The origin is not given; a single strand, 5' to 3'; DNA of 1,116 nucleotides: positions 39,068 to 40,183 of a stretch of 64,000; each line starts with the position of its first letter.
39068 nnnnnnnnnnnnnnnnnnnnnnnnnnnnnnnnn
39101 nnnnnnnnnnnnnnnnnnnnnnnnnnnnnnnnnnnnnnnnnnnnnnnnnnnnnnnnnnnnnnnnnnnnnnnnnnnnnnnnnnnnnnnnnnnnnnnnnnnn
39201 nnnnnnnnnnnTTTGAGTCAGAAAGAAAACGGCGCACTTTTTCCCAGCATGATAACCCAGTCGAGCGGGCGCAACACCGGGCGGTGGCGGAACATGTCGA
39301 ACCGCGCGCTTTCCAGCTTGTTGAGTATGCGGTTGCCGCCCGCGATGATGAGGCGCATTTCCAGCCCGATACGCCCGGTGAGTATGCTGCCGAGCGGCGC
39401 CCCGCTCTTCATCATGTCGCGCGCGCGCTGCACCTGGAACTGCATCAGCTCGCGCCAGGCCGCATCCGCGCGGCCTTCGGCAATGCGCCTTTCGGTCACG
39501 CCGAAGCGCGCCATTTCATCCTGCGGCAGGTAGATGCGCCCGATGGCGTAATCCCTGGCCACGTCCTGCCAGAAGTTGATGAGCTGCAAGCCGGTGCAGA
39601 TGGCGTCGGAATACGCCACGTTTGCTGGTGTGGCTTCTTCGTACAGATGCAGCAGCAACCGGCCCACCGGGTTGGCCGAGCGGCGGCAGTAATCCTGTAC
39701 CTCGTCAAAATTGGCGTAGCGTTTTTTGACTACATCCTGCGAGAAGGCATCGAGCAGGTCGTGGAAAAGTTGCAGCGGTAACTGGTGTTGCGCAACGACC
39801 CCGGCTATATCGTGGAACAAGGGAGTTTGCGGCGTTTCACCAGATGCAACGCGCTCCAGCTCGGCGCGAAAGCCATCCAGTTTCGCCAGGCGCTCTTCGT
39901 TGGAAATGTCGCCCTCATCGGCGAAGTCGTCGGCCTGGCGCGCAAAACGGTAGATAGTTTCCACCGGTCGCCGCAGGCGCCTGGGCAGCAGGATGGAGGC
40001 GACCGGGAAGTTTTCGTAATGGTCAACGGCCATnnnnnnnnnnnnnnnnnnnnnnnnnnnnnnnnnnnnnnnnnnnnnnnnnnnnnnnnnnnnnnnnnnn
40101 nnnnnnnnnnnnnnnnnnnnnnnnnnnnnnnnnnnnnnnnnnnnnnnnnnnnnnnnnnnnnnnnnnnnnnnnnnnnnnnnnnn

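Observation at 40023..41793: AT-rich two-gene cassette (ABC-type ATPase + DUF4276) inserted precisely between prmB and hpnC: candidate defence module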

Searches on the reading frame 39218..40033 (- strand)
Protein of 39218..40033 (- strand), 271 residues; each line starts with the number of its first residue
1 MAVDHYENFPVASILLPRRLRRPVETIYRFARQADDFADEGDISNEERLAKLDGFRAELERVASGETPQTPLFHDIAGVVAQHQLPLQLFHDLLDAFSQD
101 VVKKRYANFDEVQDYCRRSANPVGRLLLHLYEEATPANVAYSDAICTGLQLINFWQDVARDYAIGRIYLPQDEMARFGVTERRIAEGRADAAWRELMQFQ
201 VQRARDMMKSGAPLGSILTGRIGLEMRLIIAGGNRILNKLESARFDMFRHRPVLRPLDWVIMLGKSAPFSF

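Call 3: search_protein_families(library=pfam, proteins=[window:39218-40033:-], max_evalue=0.01)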
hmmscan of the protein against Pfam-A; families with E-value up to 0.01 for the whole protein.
window:39218-40033:- (271 aa): 1 family
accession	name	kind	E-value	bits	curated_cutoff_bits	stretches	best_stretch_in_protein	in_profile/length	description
PF00494.24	SQS_PSY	-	1e-66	225.8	26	1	4-256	3-261/263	Squalene/phytoene synthase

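Call 65: search_protein_families(library=ncbifam, proteins=[window:39218-40033:-], max_evalue=1e-10)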
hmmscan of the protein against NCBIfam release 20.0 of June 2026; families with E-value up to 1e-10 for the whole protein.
window:39218-40033:- (271 aa): 5 families
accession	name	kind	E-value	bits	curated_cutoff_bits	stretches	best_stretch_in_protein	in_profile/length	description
TIGR03464.1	HpnC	equivalog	7.5e-112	373.2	250.45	1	1-266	1-265/267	squalene synthase HpnC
TIGR03465.1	HpnD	equivalog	4.1e-49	167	278.6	1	7-258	7-256/267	presqualene diphosphate synthase HpnD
NF045686.1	PhytoSynCyanob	equivalog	2.1e-32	112.5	550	1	7-257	33-294/310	15-cis-phytoene synthase CrtB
NF045921.1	PhytnSynCrtBRhod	equivalog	2.1e-26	93.1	500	1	8-251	20-260/307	15-cis-phytoene synthase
NF042419.1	Phyto_syn_CrtB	equivalog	7.8e-19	68.3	480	1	8-210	17-226/306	15-cis-phytoene synthase CrtB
